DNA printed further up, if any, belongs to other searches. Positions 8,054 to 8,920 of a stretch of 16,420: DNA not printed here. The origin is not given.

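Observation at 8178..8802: Tandem-wHTH regulator gene bracketed by two inverted copies of a perfect 28-bp palindrome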

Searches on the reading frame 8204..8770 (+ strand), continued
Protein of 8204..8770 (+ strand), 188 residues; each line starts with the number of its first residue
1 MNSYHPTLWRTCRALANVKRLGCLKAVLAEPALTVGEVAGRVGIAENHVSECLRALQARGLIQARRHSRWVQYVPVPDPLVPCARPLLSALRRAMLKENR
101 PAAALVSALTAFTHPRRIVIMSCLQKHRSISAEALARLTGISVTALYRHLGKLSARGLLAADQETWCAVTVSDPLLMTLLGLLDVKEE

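Call 32: find_related_loci(query=A1, collection=viral_contigs, flank=3000)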
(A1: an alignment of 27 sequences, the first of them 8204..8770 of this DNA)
Query A1 (188 aa) in viral_contigs; peptide patterns used: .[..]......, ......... (x = any residue, [..] = any of these).
5 stretches matched a pattern, but none encodes a relative of the query by tblastn (E <= 1e-3).

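Call 34: predict_structure(alignment_id=A2)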
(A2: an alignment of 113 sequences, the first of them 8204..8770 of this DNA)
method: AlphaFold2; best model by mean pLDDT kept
length: 188 residues; sequences in the alignment: 113
mean_pLDDT: 93.9   pTM: 0.88
mean pLDDT of the five models: 93.9, 93.7, 93.5, 92.6, 92.7
residues with pLDDT >= 90: 173; 70-90: 6; 50-70: 3; < 50: 6
segments of 3 or more residues with pLDDT < 50: 1-4
pLDDT, mean of each block of 10 residues (from residue 1): 66 98 99 98 98 98 96 97 96 98 97 96 94 97 97 95 93 95 72
secondary structure, 60 per line:
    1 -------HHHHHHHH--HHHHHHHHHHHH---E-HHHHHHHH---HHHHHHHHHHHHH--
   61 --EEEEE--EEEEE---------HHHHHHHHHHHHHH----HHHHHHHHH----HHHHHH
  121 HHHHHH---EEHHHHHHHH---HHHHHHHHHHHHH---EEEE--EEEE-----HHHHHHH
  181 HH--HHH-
elements in order: H8-15 H18-29 H35-42 H46-58 E63-67 E70-74 H84-97 H102-110 H115-126 H132-139 H143-155 E159-162 E165-168 H174-182

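Call 42: fold_search(model_id=the predicted structure, library=pdb)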
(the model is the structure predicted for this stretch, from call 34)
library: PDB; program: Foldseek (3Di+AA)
matches with E <= 10: 1621; with E <= 0.001: 1
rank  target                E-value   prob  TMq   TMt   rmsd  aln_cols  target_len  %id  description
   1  8cli_A                5.5e-04  1.00  0.26  0.12  15.1       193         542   14  TFIIIC TauB-DNA monomer (released 2023-06-21)
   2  2v9v                  1.3e-03  1.00  0.27  0.37  14.6       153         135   15  Crystal Structure of Moorella thermoacetica SelB(377-511) (released 2007-09-11)
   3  1r22_B                1.5e-03  1.00  0.38  0.69   3.4        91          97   27  Crystal structure of the cyanobacterial metallothionein repressor SmtB (C14S/C61S/C121S mutant) in the Zn2alpha5-form (released 2004-05-18)
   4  7dn3_O                1.6e-03  1.00  0.30  0.14  13.4       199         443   11  Structure of Human RNA Polymerase III elongation complex (released 2021-03-17)
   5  6cda                  1.6e-03  1.00  0.38  0.70   3.3        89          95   22  Crystal structure of L34A CzrA in the Zn(II)bound state (released 2018-07-11)
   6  6j05_A                2.5e-03  1.00  0.37  0.65   4.9        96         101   25  Structures of two ArsR As(III)-responsive repressors: implications for the mechanism of derepression (released 2019-07-03)
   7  1r1u_A                2.6e-03  1.00  0.37  0.69   3.4        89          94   22  Crystal structure of the metal-sensing transcriptional repressor CzrA from Staphylococcus aureus in the apo-form (released 2004-05-18)
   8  3cuo_A                2.6e-03  1.00  0.41  0.74   3.0        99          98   23  Crystal structure of the predicted DNA-binding transcriptional regulator from E. coli (released 2008-06-17)
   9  1r1u_B                2.7e-03  1.00  0.37  0.70   3.4        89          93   22  Crystal structure of the metal-sensing transcriptional repressor CzrA from Staphylococcus aureus in the apo-form (released 2004-05-18)
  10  1smt_A                3.5e-03  1.00  0.36  0.64   2.9        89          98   29  SMTB REPRESSOR FROM SYNECHOCOCCUS PCC7942 (released 1997-12-03)
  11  1r23_A                3.7e-03  1.00  0.36  0.61   2.8        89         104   30  Crystal structure of the cyanobacterial metallothionein repressor SmtB in the Zn1-form (one Zn(II) per dimer) (released 2004-05-18)
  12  4a6d                  3.9e-03  1.00  0.34  0.20   8.8       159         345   16  Crystal structure of human N-acetylserotonin methyltransferase (ASMT) in complex with SAM (released 2012-11-07)
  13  8iue_P                4.7e-03  1.00  0.28  0.18  10.7       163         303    9  RNA polymerase III pre-initiation complex melting complex 1 (released 2023-05-24)
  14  4omz_B                4.9e-03  1.00  0.32  0.58   2.9        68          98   31  Crystal Structure of NolR from Sinorhizobium fredii (released 2014-04-16)
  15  6cdb_B                5.2e-03  1.00  0.38  0.70   3.3        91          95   22  Crystal Structure of V66L CzrA in the Zn(II)bound state (released 2018-07-11)
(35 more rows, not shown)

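Call 45: find_encoding_contigs(protein=P0077, flank=3000, max_places=6)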
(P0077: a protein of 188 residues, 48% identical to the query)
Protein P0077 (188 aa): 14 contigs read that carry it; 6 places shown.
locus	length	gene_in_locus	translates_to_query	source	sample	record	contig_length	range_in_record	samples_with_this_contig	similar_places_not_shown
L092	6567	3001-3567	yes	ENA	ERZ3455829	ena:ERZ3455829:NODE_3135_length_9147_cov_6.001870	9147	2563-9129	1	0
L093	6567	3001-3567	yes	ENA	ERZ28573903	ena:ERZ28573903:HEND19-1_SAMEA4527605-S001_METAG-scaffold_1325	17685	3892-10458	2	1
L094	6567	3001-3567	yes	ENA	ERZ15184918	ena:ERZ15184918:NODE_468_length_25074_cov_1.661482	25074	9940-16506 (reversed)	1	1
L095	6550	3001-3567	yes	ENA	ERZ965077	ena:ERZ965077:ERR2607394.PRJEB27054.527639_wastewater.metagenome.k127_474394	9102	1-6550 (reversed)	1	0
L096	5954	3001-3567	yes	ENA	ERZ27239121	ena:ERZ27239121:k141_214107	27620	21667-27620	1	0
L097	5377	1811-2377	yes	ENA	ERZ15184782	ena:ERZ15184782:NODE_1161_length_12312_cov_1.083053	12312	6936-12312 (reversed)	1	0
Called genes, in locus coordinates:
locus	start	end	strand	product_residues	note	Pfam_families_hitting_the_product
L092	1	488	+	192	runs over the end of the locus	PF05683:Fumerase_C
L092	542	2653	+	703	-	PF00528:BPD_transp_1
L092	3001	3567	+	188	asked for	PF12802:MarR_2 (faint), PF12840:HTH_20 (faint), PF01022:HTH_5 (weak)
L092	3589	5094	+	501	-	PF00370:FGGY_N, PF02782:FGGY_C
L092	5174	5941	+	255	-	PF06439:3keto-disac_hyd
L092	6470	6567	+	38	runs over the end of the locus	?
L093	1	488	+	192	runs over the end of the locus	PF05683:Fumerase_C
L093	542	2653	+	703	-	PF00528:BPD_transp_1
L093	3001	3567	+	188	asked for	PF12802:MarR_2 (faint), PF12840:HTH_20 (faint), PF01022:HTH_5 (weak)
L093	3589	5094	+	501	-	PF00370:FGGY_N, PF02782:FGGY_C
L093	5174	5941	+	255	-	PF06439:3keto-disac_hyd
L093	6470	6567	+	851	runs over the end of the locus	PF18998:Flg_new_2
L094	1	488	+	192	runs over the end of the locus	PF05683:Fumerase_C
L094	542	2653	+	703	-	PF00528:BPD_transp_1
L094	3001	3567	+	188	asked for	PF12802:MarR_2 (faint), PF12840:HTH_20 (faint), PF01022:HTH_5 (weak)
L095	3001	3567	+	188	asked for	PF12802:MarR_2 (faint), PF12840:HTH_20 (faint), PF01022:HTH_5 (weak)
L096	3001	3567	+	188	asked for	PF12802:MarR_2 (faint), PF12840:HTH_20 (faint), PF01022:HTH_5 (weak)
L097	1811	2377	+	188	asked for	PF12802:MarR_2 (faint), PF12840:HTH_20 (faint), PF01022:HTH_5 (weak)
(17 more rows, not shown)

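Call 46: find_encoding_contigs(protein=P0043, flank=3000, max_places=6)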
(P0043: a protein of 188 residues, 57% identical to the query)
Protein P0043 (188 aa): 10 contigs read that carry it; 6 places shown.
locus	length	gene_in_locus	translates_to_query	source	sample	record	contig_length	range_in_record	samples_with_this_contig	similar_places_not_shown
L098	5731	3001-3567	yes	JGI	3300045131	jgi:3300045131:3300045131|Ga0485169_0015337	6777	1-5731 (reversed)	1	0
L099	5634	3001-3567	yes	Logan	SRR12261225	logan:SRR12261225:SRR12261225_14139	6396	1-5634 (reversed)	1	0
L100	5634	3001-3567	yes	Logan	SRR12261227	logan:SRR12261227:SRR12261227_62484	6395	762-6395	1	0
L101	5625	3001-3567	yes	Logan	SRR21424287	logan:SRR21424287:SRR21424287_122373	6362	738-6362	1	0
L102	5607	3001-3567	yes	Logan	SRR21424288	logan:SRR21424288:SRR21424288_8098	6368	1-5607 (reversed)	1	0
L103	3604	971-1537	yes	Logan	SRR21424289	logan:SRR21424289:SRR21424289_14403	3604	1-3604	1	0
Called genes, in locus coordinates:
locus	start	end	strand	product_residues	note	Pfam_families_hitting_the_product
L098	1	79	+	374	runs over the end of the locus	?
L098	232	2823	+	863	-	-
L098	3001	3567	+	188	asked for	PF13601:HTH_34 (faint), PF13545:HTH_Crp_2 (faint), PF01022:HTH_5 (weak), PF12802:MarR_2 (faint), PF12840:HTH_20 (faint), PF01022:HTH_5 (weak)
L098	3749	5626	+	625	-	PF10882:bPH_5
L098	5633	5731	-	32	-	?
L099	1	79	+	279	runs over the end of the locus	?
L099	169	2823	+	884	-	-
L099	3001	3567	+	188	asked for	PF13601:HTH_34 (faint), PF13545:HTH_Crp_2 (faint), PF01022:HTH_5 (weak), PF12802:MarR_2 (faint), PF12840:HTH_20 (faint), PF01022:HTH_5 (weak)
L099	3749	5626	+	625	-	PF10882:bPH_5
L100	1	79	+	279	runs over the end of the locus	?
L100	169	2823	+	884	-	-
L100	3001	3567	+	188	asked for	PF13601:HTH_34 (faint), PF13545:HTH_Crp_2 (faint), PF01022:HTH_5 (weak), PF12802:MarR_2 (faint), PF12840:HTH_20 (faint), PF01022:HTH_5 (weak)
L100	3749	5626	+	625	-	PF10882:bPH_5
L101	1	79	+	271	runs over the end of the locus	?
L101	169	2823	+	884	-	-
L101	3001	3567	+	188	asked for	PF13601:HTH_34 (faint), PF13545:HTH_Crp_2 (faint), PF01022:HTH_5 (weak), PF12802:MarR_2 (faint), PF12840:HTH_20 (faint), PF01022:HTH_5 (weak)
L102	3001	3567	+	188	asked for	PF13601:HTH_34 (faint), PF13545:HTH_Crp_2 (faint), PF01022:HTH_5 (weak), PF12802:MarR_2 (faint), PF12840:HTH_20 (faint), PF01022:HTH_5 (weak)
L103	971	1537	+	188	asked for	PF13601:HTH_34 (faint), PF13545:HTH_Crp_2 (faint), PF01022:HTH_5 (weak), PF12802:MarR_2 (faint), PF12840:HTH_20 (faint), PF01022:HTH_5 (weak)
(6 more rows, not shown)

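Call 54: search_protein_families(library=ncbifam, proteins=[window:8204-8770:+], max_evalue=0.01)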
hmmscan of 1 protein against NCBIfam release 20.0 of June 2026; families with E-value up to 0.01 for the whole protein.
window:8204-8770:+ (188 aa): 18 families
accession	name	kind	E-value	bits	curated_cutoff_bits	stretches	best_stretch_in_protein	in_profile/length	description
NF033788.1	HTH_metalloreg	subfamily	1.4e-20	72.9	55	2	10-74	3-67/77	metalloregulator ArsR/SmtB family transcription factor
NF041413.1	ArsR_Rv2640c_fam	equivalog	2.2e-09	37.7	155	2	84-164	11-93/118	Rv2640c family ArsR-like transcriptional regulator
NF033789.1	repress_SdpR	subfamily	8.7e-09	35.2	100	1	13-73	3-62/79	autorepressor SdpR family transcription factor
NF040642.1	sulf_sens_BigR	equivalog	9.1e-07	28.9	155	1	13-73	15-74/95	sulfite-sensing transcriptional repressor BigR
TIGR04176.1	MarR_EPS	equivalog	8.2e-06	25.8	88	1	19-67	5-53/105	MarR family EPS-associated transcriptional regulator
NF047906.1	CdPbTransRegCmtR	equivalog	1.1e-05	25.2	150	1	7-74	10-76/104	Cd(II)/Pb(II)-sensing metalloregulatory transcriptional regulator CmtR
NF045644.1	TransRegBhcR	equivalog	1.1e-05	24.8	350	0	115-165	26-76/267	HTH-type transcriptional regulator BhcR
TIGR00738.1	rrf2_super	superfamily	0.00013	21.9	73.3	0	30-66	23-59/132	Rrf2 family transcriptional regulator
TIGR02702.1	SufR_cyano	equivalog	0.00016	21.5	178.8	1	120-165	6-51/208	iron-sulfur cluster biosynthesis transcriptional regulator SufR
NF053660.1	ORF80_fam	equivalog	0.001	18.9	95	0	120-159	7-46/70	ORF80 family leucine zipper DNA-binding protein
TIGR01884.1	cas_HTH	subfamily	0.0012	18.3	60.2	0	118-160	145-187/202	CRISPR-associated CARF protein Csa3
NF053606.1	Sta1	subfamily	0.0018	18.4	80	0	23-68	25-70/100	Sta1 family transcriptional regulator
TIGR02431.1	pcaR_pcaU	subfamily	0.0028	17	284.75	0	120-167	15-62/248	beta-ketoadipate pathway transcriptional regulators, PcaR/PcaU/PobR family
NF052532.1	TransRegPagRBaca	equivalog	0.0029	17.7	170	1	109-181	21-93/99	transcriptional repressor PagR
NF053730.1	TransRegRv1152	equivalog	0.0035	17.3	170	1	34-79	42-85/120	Rv1152 family transcriptional regulator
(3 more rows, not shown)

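Call 57: search_protein_families(library=pfam, proteins=[L029:4579-7440:+, L040:5227-7566:-, L059:2852-3343:+, L041:5098-6828:+, L036:4147-5043:+, L033:4786-5655:+, L046:4688-5278:+, L016:5020-7233:+, L064:1642-3897:+], max_evalue=0.00001)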
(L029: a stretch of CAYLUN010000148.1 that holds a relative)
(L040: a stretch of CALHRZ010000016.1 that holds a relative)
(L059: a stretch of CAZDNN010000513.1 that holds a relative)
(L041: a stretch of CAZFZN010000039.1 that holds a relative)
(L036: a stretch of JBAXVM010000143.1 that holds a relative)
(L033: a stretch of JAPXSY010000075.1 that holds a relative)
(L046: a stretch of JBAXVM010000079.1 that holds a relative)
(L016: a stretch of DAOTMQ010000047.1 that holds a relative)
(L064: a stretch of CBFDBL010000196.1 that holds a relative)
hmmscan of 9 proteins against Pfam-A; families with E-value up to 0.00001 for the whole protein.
L029:4579-7440:+ (953 aa): 5 families
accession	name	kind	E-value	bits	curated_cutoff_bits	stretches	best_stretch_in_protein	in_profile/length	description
PF22548.2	AEP-TOTE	-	3.1e-92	308.8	27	1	29-264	1-229/230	TOTE conflict system, Archaeo-Eukaryotic Primase domain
PF04851.21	ResIII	-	1.4e-14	54.8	22.5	1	413-556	3-164/164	Type III restriction enzyme, res subunit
PF04480.18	DUF559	-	5.7e-13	49.1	20.6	1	879-945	45-108/109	Protein of unknown function (DUF559)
PF00270.35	DEAD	-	1.4e-06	28.6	26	1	416-555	2-161/167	DEAD/DEAH box helicase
PF18741.7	MTES_1575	-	1.7e-06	28.4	38.2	1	876-945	23-96/96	REase_MTES_1575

L040:5227-7566:- (779 aa): 5 families
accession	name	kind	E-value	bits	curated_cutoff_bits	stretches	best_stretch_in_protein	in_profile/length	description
PF17941.7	PP_kinase_C_1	-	1.4e-70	236.6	25.7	1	405-568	2-165/167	Polyphosphate kinase C-terminal domain 1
PF13090.12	PP_kinase_C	-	4.6e-55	186.2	25.8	1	577-746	2-172/172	Polyphosphate kinase C-terminal domain 2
PF02503.22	PP_kinase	-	5.8e-45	153.7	31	1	197-376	2-182/183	Polyphosphate kinase middle domain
PF13089.11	PP_kinase_N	-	1.9e-35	121.8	23.8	1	83-186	1-105/107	Polyphosphate kinase N-terminal domain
PF13091.12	PLDc_2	-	3.7e-08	33.7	27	0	451-533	21-100/132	PLD-like domain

L059:2852-3343:+ (163 aa): 0 families

L041:5098-6828:+ (576 aa): 0 families

L036:4147-5043:+ (298 aa): 0 families

L033:4786-5655:+ (289 aa): 1 family
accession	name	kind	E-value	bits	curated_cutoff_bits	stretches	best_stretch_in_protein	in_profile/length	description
PF01261.30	AP_endonuc_2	-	6.7e-57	193.5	31.1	1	28-284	2-246/249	Xylose isomerase-like TIM barrel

L046:4688-5278:+ (196 aa): 0 families

L016:5020-7233:+ (737 aa): 3 families
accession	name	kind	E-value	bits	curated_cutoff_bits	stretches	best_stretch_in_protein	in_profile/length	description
PF13229.12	Beta_helix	-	1.7e-16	60.7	25.9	1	381-439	67-124/158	Right handed beta helix region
PF05048.19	NosD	-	1.5e-06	28.3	23.6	0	382-508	38-154/212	Periplasmic copper-binding protein (NosD)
PF21231.2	GH141_M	-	7.1e-06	26.4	27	0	151-310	4-155/156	GH141 insertion domain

L064:1642-3897:+ (751 aa): 0 families

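Call 60: find_encoding_contigs(protein=P0007, flank=5000, max_places=2)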
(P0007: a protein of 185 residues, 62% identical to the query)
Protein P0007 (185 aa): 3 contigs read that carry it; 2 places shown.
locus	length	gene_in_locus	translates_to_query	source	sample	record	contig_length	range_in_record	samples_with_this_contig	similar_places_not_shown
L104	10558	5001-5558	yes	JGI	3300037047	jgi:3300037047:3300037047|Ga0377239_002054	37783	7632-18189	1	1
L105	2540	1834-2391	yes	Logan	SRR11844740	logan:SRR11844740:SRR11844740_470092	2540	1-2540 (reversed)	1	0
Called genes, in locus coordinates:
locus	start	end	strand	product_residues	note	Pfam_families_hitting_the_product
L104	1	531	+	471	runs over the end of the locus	-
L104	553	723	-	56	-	-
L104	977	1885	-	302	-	-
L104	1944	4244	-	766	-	PF01926:MMR_HSR1, PF02421:FeoB_N, PF17910:FeoB_Cyto, PF07670:Gate, PF07664:FeoB_C, PF07670:Gate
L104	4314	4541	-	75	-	PF04023:FeoA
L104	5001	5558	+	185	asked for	PF01022:HTH_5 (faint), PF01047:MarR (faint), PF06969:HemN_C (faint), PF09339:HTH_IclR (faint), PF12802:MarR_2 (faint), PF13412:HTH_24 (faint), PF25212:HVO_A0114 (faint), PF12840:HTH_20, +1 more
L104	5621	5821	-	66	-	PF00199:Catalase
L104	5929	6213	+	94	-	-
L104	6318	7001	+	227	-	PF00072:Response_reg (weak), PF00486:Trans_reg_C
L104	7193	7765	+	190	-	PF19815:DUF6298 (weak)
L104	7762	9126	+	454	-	PF07632:Sde182_NH-like, PF21027:Sde0182_C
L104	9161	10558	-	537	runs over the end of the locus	PF16586:DUF5060, PF13204:Apiosidase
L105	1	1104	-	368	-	?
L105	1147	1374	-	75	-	PF04023:FeoA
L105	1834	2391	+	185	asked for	PF01022:HTH_5 (faint), PF01047:MarR (faint), PF06969:HemN_C (faint), PF09339:HTH_IclR (faint), PF12802:MarR_2 (faint), PF13412:HTH_24 (faint), PF25212:HVO_A0114 (faint), PF12840:HTH_20, +1 more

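Call 61: find_encoding_contigs(protein=P0011, flank=5000, max_places=2)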
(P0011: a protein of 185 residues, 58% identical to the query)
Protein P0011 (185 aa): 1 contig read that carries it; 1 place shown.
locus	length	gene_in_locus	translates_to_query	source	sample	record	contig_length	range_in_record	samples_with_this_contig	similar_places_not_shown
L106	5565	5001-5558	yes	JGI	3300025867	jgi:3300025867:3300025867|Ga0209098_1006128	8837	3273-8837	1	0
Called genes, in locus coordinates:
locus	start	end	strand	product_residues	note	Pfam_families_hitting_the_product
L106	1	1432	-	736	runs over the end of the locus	PF00528:BPD_transp_1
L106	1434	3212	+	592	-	PF00005:ABC_tran, PF02463:SMC_N (faint), PF13304:AAA_21 (faint)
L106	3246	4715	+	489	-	PF01541:GIY-YIG (weak), PF27096:UvrC_M, PF02151:UVR (weak), PF08459:UvrC_RNaseH_dom, PF14520:HHH_5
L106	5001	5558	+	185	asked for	PF25213:HVO_A0261_N (faint), PF01047:MarR (faint), PF12802:MarR_2 (faint), PF13412:HTH_24 (faint), PF25212:HVO_A0114 (faint), PF01978:TrmB (faint), PF01022:HTH_5 (weak), PF12840:HTH_20, +2 more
